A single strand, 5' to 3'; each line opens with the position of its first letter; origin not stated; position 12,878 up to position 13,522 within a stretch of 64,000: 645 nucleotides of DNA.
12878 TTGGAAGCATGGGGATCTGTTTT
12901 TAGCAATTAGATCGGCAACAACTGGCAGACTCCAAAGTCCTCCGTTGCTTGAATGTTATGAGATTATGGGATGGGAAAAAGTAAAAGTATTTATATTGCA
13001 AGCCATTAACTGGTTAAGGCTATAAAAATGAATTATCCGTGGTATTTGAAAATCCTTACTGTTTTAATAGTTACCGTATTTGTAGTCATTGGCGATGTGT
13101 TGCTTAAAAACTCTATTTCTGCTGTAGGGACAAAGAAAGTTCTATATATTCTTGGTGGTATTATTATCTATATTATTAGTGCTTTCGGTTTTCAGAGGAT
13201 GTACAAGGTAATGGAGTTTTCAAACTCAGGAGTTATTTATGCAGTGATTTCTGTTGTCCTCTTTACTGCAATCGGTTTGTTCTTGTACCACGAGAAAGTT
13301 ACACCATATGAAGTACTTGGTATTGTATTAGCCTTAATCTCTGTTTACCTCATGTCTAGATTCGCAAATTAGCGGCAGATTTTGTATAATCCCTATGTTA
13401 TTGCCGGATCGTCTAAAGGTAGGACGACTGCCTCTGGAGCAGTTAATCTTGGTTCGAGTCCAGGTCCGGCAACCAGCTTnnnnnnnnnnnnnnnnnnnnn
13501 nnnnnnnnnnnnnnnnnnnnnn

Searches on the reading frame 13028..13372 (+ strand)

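Call 24: search_protein_families(library=pfam, proteins=[window:13028-13372:+])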
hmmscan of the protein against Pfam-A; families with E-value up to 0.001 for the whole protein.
window:13028-13372:+ (114 aa): 2 families
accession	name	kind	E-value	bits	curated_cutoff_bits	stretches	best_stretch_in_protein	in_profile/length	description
PF00892.27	EamA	-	0.00012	22.8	28.2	1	11-110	37-134/135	EamA-like transporter family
PF00893.25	Multi_Drug_Res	-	0.00086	20.2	23.7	0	10-101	4-92/93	Small Multidrug Resistance protein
